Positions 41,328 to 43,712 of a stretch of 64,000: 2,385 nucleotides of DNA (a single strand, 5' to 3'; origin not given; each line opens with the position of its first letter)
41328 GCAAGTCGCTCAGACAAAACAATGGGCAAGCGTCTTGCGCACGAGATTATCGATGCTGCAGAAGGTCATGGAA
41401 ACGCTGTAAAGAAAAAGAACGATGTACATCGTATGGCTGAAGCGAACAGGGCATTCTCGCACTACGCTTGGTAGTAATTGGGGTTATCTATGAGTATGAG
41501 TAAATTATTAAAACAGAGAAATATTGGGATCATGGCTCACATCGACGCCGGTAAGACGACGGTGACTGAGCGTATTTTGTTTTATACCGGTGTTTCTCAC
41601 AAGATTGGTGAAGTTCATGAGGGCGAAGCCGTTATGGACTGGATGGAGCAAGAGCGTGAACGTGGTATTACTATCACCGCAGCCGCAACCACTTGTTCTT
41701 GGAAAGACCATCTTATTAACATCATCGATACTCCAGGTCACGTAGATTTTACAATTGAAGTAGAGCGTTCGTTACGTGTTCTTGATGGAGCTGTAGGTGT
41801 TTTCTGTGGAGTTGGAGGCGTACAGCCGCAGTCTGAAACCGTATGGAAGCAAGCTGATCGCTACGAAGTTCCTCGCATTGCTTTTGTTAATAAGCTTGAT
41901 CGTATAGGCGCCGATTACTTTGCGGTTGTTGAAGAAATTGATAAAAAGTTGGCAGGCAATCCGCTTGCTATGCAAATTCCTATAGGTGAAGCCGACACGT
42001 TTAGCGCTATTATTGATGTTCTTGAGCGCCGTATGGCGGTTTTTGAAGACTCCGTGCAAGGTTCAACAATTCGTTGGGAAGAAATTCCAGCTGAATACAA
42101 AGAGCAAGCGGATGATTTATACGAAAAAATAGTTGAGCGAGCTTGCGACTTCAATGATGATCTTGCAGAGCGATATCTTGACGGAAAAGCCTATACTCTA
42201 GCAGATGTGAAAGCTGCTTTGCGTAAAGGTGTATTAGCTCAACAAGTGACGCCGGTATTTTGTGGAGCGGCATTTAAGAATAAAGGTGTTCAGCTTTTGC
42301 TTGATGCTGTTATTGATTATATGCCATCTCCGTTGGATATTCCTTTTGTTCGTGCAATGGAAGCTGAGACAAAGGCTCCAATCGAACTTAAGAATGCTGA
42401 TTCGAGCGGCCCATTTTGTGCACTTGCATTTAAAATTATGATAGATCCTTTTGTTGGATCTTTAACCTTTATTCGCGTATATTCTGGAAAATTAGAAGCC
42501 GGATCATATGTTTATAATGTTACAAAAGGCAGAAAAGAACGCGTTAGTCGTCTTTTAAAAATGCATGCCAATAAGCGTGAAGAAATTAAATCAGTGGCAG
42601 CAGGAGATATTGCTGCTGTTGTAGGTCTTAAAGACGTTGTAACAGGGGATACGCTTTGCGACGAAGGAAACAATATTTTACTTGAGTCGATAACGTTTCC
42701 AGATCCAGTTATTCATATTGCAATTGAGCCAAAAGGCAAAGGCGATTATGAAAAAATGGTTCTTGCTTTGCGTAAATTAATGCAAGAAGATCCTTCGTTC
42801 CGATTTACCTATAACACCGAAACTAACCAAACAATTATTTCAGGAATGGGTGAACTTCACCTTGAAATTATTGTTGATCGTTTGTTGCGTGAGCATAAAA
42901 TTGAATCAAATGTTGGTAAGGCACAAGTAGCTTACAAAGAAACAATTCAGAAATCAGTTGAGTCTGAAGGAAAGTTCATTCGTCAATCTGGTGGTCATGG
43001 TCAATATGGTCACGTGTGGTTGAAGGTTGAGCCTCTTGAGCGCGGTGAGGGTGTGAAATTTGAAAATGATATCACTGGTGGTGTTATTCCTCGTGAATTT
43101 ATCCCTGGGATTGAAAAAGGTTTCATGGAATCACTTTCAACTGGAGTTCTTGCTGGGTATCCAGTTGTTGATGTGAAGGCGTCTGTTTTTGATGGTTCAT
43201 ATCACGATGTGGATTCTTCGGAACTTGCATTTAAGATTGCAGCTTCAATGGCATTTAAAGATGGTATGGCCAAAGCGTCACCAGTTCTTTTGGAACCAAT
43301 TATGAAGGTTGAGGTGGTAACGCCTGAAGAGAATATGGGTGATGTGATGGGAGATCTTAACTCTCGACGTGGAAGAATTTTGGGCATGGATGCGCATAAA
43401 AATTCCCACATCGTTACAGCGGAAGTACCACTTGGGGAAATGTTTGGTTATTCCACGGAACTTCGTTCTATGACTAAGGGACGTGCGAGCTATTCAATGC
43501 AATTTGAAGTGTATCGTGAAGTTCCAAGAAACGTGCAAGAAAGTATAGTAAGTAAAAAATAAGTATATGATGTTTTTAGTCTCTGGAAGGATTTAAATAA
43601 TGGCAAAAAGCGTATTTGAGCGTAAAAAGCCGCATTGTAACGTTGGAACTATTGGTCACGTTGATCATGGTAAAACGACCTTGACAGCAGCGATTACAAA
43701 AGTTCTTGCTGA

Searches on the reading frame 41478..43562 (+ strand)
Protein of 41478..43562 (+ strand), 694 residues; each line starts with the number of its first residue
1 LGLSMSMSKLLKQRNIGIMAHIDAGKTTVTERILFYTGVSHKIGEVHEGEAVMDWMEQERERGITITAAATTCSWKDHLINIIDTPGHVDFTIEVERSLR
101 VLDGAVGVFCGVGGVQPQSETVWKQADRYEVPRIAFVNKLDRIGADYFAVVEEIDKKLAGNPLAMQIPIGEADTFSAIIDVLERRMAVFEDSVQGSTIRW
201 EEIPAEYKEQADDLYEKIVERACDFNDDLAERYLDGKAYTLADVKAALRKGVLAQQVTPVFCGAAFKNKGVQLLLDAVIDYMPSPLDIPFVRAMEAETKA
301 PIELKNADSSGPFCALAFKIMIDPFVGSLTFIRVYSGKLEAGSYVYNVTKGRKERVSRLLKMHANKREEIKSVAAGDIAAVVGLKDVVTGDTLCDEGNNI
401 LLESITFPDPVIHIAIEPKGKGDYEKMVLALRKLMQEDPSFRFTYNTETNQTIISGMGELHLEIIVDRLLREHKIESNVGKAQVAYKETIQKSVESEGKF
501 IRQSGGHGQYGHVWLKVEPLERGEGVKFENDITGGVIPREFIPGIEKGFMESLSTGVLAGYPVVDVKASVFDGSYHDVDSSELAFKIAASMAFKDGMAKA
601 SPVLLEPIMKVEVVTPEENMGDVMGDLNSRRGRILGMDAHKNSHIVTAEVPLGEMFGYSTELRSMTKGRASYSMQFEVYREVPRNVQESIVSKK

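Call 15: search_protein_families(library=ncbifam, proteins=[window:41478-43562:+], max_evalue=0.00001)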
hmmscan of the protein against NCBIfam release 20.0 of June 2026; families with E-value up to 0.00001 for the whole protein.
window:41478-43562:+ (694 aa): 28 families (the best 25 are shown)
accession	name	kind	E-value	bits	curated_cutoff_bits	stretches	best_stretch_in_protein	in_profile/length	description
TIGR00484.1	EF-G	equivalog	0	1099.7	659.4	1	9-693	6-688/691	elongation factor G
NF009381.0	PRK12740.1-5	subfamily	3.1e-248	825.7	583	1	7-693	3-684/692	elongation factor G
NF009891.0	PRK13351.1-1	equivalog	1.5e-173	579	597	1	12-693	8-676/681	elongation factor G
NF058620.1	EFG2_Bacteroid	exception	1.5e-159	532.7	1000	2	13-523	9-511/717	elongation factor G2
NF009377.1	PRK12740.1-1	equivalog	1.8e-153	512.6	890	1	12-689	12-697/700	elongation factor G-like protein EF-G2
NF009379.0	PRK12740.1-3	equivalog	1.4e-152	509.7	513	1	11-693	6-669/674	elongation factor G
NF012153.1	tet_protect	equivalog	6.9e-121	404.4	775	1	15-677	2-612/614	tetracycline resistance ribosomal protection protein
TIGR00490.1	aEF-2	equivalog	2.9e-110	369.5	738.45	3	271-521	243-495/720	elongation factor EF-2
NF000120.3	47473_otr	exception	5.7e-87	292.7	900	1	13-672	2-606/608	tetracycline resistance ribosomal protection protein Otr(A)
NF033148.1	tet_protect_M_W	exception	6.4e-77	259.3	1100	2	13-166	3-156/639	TetM/TetW/TetO/TetS family tetracycline resistance ribosomal protection protein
NF001964.0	PRK00741.1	equivalog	3.1e-73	247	473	1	8-491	7-474/529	peptide chain release factor 3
NF012154.0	tet_protect_Q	exception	5.9e-72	242.9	1425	2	15-167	5-157/638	tetracycline resistance ribosomal protection protein Tet(Q)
TIGR01394.1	TypA_BipA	equivalog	6.4e-68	229.4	757.3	3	14-154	2-140/594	translational GTPase TypA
NF012155.1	tet_protect_M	exception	5.6e-63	213.1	1420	2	12-160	2-150/639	tetracycline resistance ribosomal protection protein Tet(M)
TIGR00503.1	prfC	equivalog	6.7e-61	206.3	466.95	1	5-490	3-472/527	peptide chain release factor 3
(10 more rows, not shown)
